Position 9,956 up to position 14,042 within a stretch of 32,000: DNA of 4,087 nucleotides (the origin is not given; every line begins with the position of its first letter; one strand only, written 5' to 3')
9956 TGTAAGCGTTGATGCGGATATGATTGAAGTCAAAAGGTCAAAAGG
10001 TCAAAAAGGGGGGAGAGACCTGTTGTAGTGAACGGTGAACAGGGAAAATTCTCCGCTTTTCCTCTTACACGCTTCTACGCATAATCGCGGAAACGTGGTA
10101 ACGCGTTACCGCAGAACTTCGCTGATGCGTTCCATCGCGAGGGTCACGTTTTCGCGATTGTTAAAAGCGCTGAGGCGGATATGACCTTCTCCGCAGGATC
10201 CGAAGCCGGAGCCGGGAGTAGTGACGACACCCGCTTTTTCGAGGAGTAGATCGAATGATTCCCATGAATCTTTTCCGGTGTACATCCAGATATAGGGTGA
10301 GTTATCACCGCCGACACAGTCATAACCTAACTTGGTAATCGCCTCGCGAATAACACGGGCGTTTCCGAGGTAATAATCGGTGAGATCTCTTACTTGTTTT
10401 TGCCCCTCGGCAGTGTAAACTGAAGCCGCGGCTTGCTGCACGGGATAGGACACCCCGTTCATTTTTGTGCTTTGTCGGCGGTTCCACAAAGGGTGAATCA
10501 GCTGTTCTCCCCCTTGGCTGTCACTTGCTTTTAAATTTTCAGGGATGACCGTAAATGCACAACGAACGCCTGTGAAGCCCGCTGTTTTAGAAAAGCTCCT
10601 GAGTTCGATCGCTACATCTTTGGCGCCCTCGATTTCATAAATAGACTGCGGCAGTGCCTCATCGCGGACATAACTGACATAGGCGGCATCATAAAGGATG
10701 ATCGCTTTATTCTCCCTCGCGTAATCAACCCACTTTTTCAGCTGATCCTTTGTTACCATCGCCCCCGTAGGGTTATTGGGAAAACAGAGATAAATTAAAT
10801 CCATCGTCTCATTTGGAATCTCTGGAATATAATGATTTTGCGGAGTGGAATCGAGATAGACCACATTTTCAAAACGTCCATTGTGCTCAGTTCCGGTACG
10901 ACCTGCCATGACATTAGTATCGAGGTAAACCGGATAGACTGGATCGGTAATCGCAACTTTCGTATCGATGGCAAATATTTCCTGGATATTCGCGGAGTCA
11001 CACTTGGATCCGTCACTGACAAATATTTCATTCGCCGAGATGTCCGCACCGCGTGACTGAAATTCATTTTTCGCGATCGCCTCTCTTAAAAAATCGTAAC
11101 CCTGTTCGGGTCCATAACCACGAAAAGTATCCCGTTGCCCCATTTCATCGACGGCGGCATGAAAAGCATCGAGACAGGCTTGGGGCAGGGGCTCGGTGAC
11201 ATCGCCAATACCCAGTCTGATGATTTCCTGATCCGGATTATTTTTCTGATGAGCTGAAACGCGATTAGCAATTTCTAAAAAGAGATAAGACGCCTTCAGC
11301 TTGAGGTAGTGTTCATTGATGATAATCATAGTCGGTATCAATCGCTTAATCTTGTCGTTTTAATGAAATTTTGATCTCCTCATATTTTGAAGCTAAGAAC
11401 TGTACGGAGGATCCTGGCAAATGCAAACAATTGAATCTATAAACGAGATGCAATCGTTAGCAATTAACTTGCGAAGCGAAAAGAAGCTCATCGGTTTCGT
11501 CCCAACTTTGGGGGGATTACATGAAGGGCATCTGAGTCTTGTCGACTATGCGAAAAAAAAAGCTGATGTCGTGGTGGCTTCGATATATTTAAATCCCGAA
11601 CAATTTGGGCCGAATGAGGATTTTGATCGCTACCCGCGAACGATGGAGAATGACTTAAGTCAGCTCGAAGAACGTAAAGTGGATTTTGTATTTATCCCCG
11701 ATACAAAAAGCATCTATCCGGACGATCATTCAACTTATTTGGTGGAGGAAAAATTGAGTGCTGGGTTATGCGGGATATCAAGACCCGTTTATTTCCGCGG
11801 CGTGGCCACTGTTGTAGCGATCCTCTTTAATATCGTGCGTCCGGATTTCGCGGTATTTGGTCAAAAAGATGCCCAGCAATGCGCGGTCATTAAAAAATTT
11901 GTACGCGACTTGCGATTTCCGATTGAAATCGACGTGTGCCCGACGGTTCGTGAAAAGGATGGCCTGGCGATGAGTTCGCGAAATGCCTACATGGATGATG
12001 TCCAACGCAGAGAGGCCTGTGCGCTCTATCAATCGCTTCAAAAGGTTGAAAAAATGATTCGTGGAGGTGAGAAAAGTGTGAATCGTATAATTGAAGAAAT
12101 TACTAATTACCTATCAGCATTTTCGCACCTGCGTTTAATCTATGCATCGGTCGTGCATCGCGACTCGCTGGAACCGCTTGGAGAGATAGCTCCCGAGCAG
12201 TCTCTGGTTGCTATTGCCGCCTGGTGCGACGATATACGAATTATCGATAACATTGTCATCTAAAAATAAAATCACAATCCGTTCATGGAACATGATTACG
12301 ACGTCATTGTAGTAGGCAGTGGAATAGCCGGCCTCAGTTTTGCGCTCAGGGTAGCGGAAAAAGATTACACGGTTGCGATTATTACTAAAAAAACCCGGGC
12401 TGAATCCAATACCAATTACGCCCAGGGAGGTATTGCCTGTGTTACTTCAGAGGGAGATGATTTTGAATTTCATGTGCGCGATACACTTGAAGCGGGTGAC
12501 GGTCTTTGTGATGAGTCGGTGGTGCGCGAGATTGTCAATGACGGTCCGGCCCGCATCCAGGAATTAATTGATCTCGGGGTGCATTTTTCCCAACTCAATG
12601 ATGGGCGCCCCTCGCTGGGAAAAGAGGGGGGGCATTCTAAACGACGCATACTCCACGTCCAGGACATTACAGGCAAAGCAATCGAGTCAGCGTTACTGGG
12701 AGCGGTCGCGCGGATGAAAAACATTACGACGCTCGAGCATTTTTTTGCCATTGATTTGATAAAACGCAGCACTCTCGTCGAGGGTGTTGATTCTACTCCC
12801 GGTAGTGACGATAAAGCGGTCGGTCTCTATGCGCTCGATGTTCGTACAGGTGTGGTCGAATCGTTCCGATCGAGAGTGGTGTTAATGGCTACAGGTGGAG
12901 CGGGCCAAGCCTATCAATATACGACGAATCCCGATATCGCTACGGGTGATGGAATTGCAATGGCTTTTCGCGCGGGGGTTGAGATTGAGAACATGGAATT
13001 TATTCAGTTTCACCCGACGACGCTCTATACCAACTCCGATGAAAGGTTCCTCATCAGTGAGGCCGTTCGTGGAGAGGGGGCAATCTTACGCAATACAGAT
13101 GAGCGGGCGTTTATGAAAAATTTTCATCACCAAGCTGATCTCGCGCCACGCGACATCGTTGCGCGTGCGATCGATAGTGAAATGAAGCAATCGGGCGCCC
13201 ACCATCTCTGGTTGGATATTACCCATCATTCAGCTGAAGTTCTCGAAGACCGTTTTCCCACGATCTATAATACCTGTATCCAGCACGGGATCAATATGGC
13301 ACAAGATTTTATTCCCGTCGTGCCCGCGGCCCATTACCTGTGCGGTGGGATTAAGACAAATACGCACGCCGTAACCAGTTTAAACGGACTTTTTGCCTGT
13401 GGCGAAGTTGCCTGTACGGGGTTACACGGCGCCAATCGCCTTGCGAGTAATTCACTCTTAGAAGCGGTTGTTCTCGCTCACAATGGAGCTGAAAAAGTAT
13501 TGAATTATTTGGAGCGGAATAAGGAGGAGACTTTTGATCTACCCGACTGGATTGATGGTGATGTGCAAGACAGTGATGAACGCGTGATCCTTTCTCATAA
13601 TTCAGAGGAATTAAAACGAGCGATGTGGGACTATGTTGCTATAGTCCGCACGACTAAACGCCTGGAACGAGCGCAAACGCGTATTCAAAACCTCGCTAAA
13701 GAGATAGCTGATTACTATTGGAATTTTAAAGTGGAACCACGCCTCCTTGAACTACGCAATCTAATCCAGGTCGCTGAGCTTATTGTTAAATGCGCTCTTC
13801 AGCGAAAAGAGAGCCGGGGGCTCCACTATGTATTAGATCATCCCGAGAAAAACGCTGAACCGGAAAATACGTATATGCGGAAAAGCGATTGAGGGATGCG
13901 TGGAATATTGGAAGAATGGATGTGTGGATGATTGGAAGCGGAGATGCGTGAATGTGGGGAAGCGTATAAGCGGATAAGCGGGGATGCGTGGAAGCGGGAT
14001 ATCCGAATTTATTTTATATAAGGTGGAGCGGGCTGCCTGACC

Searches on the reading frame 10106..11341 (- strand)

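Call 9: search_protein_families(library=pfam, proteins=[window:10106-11341:-])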
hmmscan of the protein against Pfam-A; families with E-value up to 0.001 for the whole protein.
window:10106-11341:- (411 aa): 2 families
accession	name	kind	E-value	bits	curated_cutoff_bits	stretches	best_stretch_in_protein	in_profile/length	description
PF00155.27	Aminotran_1_2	-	1.1e-35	123.9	19.7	1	39-406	2-361/361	Aminotransferase class I and II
PF04864.19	Alliinase_C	-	2.5e-05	23.8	22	0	128-268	98-210/363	Allinase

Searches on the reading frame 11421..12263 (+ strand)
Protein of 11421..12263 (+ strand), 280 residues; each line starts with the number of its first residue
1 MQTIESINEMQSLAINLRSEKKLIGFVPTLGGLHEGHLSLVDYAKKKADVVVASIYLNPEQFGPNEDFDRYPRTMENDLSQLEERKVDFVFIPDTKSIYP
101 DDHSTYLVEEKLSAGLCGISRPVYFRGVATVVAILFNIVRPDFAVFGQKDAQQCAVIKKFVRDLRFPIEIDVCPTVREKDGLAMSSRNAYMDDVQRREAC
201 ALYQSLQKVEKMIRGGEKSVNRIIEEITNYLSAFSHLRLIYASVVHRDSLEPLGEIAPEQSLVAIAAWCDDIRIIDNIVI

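Call 9: search_protein_families(library=pfam, proteins=[window:11421-12263:+])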
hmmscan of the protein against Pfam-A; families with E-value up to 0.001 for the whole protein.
window:11421-12263:+ (280 aa): 1 family
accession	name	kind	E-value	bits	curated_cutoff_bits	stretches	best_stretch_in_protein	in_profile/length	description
PF02569.21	Pantoate_ligase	-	1.9e-97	326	20.7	1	3-279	2-268/268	Pantoate-beta-alanine ligase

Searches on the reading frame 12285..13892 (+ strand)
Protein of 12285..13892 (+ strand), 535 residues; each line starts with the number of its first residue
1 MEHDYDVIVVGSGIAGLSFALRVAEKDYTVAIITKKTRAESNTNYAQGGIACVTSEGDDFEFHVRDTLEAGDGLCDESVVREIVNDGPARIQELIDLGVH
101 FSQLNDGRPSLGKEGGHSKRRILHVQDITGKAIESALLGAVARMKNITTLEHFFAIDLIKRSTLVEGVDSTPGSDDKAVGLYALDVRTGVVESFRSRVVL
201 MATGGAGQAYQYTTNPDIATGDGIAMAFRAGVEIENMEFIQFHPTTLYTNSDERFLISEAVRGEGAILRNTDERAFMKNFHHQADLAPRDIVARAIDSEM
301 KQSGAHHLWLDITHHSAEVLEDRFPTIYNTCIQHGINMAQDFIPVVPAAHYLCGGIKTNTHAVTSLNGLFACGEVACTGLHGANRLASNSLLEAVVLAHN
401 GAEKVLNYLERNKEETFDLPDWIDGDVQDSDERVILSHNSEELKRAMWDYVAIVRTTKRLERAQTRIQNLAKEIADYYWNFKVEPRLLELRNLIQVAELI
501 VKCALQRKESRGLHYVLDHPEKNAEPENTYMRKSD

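Call 9: search_protein_families(library=pfam, proteins=[window:12285-13892:+])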
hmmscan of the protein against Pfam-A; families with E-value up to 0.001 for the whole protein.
window:12285-13892:+ (535 aa): 6 families
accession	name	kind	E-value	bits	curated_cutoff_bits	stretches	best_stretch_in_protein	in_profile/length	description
PF00890.30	FAD_binding_2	-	3.1e-92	310.3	20.4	1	6-391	1-414/414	FAD binding domain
PF02910.25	Succ_DH_flav_C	-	3.1e-17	63.2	20.8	1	441-525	2-92/130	Fumarate reductase flavoprotein C-term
PF07992.20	Pyr_redox_2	-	2.9e-08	33.9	26.1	1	5-39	1-31/291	Pyridine nucleotide-disulphide oxidoreductase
PF01266.30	DAO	-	6.6e-07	29.6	27.9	1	6-55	1-50/353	FAD dependent oxidoreductase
PF03486.20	HI0933_like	-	2.3e-06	27.7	50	0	6-55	2-51/244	HI0933-like protein Rossmann domain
PF13450.12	NAD_binding_8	-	0.00061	20.5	21.9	0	9-37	1-29/68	NAD(P)-binding Rossmann-like domain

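Call 30: find_encoding_contigs(protein=window:12285-13892:+, flank=10000, max_places=10)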
Protein window:12285-13892:+ (535 aa): 4 contigs read that carry it; 2 places shown.
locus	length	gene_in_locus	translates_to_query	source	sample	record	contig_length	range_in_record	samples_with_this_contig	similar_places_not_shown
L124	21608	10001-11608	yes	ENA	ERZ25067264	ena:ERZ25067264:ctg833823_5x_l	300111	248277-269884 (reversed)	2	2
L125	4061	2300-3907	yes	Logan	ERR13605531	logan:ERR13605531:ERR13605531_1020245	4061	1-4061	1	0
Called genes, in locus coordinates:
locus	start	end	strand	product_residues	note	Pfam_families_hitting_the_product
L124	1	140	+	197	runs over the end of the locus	PF01467:CTP_transf_like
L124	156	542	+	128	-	PF02410:RsfS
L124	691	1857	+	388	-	PF13439:Glyco_transf_4 (weak), PF13579:Glyco_trans_4_4 (weak), PF20706:GT4-conflict, PF00534:Glycos_transf_1, PF13692:Glyco_trans_1_4, PF13524:Glyco_trans_1_2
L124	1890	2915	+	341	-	PF03706:LPG_synthase_TM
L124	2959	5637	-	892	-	PF03176:MMPL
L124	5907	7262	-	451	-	PF00202:Aminotran_3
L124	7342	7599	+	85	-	-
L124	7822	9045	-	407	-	PF00155:Aminotran_1_2, PF04864:Alliinase_C (faint)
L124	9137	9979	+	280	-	PF02569:Pantoate_ligase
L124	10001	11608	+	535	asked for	PF00890:FAD_binding_2, PF01266:DAO (weak), PF03486:HI0933_like (faint), PF07992:Pyr_redox_2 (faint), PF02910:Succ_DH_flav_C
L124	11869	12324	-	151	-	PF02566:OsmC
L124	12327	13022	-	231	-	-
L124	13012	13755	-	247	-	PF01566:Nramp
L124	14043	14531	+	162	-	-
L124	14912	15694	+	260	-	PF04542:Sigma70_r2, PF04539:Sigma70_r3 (weak), PF04297:UPF0122 (weak), PF04545:Sigma70_r4, PF08281:Sigma70_r4_2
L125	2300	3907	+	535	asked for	PF00890:FAD_binding_2, PF01266:DAO (weak), PF03486:HI0933_like (faint), PF07992:Pyr_redox_2 (faint), PF02910:Succ_DH_flav_C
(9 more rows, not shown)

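Call 40: find_homologous_proteins(query=window:12285-13892:+, max_evalue=1e-100)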
Query window:12285-13892:+ (535 aa): 8000 proteins with E <= 1e-100 among 8000 candidates; the best 120 are listed.
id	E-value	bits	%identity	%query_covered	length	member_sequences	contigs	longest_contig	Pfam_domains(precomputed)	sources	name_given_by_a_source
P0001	0.0e+0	1123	92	100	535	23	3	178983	PF01266.31,PF00890.31,PF07992.21,PF03486.21,PF02910.26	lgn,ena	-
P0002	0.0e+0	1094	90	100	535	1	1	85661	PF01266.31,PF00890.31,PF07992.21,PF03486.21,PF02910.26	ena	-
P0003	0.0e+0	1056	87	100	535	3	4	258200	PF01266.31,PF00890.31,PF07992.21,PF03486.21,PF02910.26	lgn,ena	-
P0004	1.7e-283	959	80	99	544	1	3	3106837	PF01266.31,PF00890.31,PF07992.21,PF03486.21,PF02910.26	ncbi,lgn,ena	-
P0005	2.1e-257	873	72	99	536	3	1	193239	PF01266.31,PF00890.31,PF07992.21,PF03486.21,PF02910.26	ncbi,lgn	-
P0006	3.5e-256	869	72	99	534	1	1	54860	PF01266.31,PF00890.31,PF07992.21,PF03486.21,PF02910.26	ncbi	-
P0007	9.9e-255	864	71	100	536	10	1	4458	PF01266.31,PF00890.31,PF07992.21,PF03486.21,PF02910.26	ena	-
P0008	2.6e-252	856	70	100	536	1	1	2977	PF01266.31,PF00890.31,PF07992.21,PF03486.21,PF02910.26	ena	-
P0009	4.1e-252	855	70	100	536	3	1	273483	PF01266.31,PF00890.31,PF07992.21,PF03486.21,PF02910.26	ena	-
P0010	2.9e-249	846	69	100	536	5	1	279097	PF01266.31,PF00890.31,PF07992.21,PF03486.21,PF02910.26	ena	-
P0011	1.3e-247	840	70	100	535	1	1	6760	PF01266.31,PF00890.31,PF07992.21,PF03486.21,PF02910.26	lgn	-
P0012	9.8e-247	838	70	100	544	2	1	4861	PF01266.31,PF00890.31,PF07992.21,PF03486.21,PF02910.26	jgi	jgi:L-aspartate oxidase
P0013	5.2e-245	832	70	99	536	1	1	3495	PF01266.31,PF00890.31,PF07992.21,PF03486.21,PF02910.26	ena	-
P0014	3.7e-244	829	69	100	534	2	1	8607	PF01266.31,PF00890.31,PF07992.21,PF03486.21,PF02910.26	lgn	-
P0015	5.2e-244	829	68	100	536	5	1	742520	PF01266.31,PF00890.31,PF07992.21,PF03486.21,PF02910.26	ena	-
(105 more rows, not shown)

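Call 41: find_encoding_contigs(protein=P0001, flank=7000, max_places=3)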
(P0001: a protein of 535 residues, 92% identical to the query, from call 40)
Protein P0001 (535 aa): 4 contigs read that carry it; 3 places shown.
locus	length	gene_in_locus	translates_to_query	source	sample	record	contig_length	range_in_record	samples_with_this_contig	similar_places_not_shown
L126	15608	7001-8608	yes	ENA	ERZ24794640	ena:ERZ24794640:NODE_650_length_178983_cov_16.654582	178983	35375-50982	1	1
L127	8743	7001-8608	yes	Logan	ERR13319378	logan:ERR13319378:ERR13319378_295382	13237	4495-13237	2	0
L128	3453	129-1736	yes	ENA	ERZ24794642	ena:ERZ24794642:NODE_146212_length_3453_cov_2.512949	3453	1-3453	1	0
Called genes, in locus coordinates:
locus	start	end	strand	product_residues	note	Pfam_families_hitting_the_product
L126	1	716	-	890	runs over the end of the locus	PF03176:MMPL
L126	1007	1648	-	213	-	PF06055:ExoD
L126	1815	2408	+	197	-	PF01467:CTP_transf_like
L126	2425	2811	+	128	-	PF02410:RsfS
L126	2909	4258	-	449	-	PF00202:Aminotran_3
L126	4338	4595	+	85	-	-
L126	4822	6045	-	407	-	PF00155:Aminotran_1_2, PF04864:Alliinase_C (faint)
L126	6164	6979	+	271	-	PF02569:Pantoate_ligase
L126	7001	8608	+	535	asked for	PF00890:FAD_binding_2, PF01266:DAO (weak), PF03486:HI0933_like (faint), PF07992:Pyr_redox_2 (faint), PF02910:Succ_DH_flav_C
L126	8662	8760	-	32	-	-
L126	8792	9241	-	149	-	PF02566:OsmC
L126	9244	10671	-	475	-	PF01566:Nramp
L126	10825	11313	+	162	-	-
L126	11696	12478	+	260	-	PF04542:Sigma70_r2, PF04539:Sigma70_r3 (weak), PF04297:UPF0122 (weak), PF04545:Sigma70_r4, PF08281:Sigma70_r4_2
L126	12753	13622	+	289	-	PF06342:DUF1057, PF00561:Abhydrolase_1, PF12146:Hydrolase_4, PF12697:Abhydrolase_6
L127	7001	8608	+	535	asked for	PF00890:FAD_binding_2, PF01266:DAO (weak), PF03486:HI0933_like (faint), PF07992:Pyr_redox_2 (faint), PF02910:Succ_DH_flav_C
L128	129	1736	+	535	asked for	PF00890:FAD_binding_2, PF01266:DAO (weak), PF03486:HI0933_like (faint), PF07992:Pyr_redox_2 (faint), PF02910:Succ_DH_flav_C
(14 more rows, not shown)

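Call 42: find_encoding_contigs(protein=P0002, flank=7000, max_places=2)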
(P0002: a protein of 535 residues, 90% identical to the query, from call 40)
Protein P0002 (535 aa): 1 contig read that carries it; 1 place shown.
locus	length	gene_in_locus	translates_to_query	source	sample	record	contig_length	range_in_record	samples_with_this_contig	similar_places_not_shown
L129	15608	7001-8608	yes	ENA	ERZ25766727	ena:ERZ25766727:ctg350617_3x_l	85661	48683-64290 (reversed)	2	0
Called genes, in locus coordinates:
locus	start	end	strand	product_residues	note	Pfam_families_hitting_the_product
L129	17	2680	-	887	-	PF03176:MMPL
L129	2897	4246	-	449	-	PF00202:Aminotran_3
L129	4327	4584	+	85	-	-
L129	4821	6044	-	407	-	PF00155:Aminotran_1_2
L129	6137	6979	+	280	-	PF02569:Pantoate_ligase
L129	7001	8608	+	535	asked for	PF00890:FAD_binding_2, PF01266:DAO (weak), PF03486:HI0933_like (faint), PF07992:Pyr_redox_2 (faint), PF02910:Succ_DH_flav_C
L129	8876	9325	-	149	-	PF02566:OsmC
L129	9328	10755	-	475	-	PF01566:Nramp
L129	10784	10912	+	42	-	-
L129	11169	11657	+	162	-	-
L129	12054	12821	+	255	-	PF04542:Sigma70_r2, PF04297:UPF0122 (faint), PF04539:Sigma70_r3 (weak), PF08281:Sigma70_r4_2, PF04545:Sigma70_r4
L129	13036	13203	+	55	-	-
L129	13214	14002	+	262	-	PF06342:DUF1057 (weak), PF00561:Abhydrolase_1, PF12146:Hydrolase_4, PF12697:Abhydrolase_6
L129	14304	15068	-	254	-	PF00392:GntR, PF08220:HTH_DeoR, PF00455:DeoRC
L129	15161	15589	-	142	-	PF00903:Glyoxalase, PF22677:Ble-like_N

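Call 43: find_encoding_contigs(protein=P0003, flank=7000, max_places=3)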
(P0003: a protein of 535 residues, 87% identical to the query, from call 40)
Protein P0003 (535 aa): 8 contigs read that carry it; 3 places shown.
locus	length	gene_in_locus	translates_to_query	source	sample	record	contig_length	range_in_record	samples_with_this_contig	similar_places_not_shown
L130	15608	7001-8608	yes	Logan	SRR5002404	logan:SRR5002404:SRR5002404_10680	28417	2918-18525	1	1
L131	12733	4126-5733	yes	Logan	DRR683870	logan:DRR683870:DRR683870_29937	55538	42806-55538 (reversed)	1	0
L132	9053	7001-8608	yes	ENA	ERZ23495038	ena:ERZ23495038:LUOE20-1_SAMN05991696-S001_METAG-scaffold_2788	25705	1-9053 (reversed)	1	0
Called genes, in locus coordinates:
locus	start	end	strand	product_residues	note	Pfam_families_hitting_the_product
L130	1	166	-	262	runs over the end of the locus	PF05721:PhyH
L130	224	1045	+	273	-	PF05721:PhyH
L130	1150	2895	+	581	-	PF02129:Peptidase_S15, PF08530:PepX_C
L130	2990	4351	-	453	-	PF00202:Aminotran_3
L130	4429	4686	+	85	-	-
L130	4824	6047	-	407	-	PF00155:Aminotran_1_2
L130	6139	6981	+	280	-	PF02569:Pantoate_ligase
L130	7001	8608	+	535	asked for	PF00890:FAD_binding_2, PF01266:DAO (weak), PF03486:HI0933_like (faint), PF07992:Pyr_redox_2 (weak), PF02910:Succ_DH_flav_C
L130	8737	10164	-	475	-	PF01566:Nramp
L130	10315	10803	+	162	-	-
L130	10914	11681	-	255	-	PF00392:GntR, PF08220:HTH_DeoR, PF00455:DeoRC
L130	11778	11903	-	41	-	-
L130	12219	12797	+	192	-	PF00574:CLP_protease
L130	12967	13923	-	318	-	PF07833:Cu_amine_oxidN1 (weak), PF01520:Amidase_3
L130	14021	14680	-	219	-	PF05198:IF3_N, PF00707:IF3_C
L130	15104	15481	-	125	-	PF01521:Fe-S_biosyn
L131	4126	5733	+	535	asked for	PF00890:FAD_binding_2, PF01266:DAO (weak), PF03486:HI0933_like (faint), PF07992:Pyr_redox_2 (weak), PF02910:Succ_DH_flav_C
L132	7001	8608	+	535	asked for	PF00890:FAD_binding_2, PF01266:DAO (weak), PF03486:HI0933_like (faint), PF07992:Pyr_redox_2 (weak), PF02910:Succ_DH_flav_C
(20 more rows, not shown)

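Call 44: find_encoding_contigs(protein=P0004, flank=7000, max_places=2)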
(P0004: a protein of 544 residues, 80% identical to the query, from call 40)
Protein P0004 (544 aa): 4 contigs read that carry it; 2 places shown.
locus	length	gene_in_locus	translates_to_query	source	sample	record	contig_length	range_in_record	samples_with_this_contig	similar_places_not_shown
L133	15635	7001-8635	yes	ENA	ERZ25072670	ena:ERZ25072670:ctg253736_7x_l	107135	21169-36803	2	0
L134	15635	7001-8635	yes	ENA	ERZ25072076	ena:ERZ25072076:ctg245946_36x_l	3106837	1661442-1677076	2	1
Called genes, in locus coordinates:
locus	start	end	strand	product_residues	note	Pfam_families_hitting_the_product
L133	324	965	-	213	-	PF06055:ExoD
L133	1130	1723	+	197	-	PF01467:CTP_transf_like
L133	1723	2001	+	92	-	-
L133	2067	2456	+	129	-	PF02410:RsfS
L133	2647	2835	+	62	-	-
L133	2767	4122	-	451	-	PF00202:Aminotran_3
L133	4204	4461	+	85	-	-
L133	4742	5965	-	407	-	PF00155:Aminotran_1_2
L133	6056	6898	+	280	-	PF02569:Pantoate_ligase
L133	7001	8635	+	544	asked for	PF00890:FAD_binding_2, PF01266:DAO, PF03486:HI0933_like (faint), PF07992:Pyr_redox_2 (faint), PF02910:Succ_DH_flav_C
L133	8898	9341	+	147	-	PF13518:HTH_28, PF13551:HTH_29, PF13565:HTH_32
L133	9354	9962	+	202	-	PF00665:rve (weak), PF13683:rve_3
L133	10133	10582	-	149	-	PF02566:OsmC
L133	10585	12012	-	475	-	PF01566:Nramp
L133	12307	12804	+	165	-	-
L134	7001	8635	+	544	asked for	PF00890:FAD_binding_2, PF01266:DAO, PF03486:HI0933_like (faint), PF07992:Pyr_redox_2 (faint), PF02910:Succ_DH_flav_C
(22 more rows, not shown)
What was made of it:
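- Gene order and orientation (nadB, osmC, Nramp, the 162-aa gene) are the same in relatives at 92, 90 and 80% NadB identity (calls 41, 42, 44).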
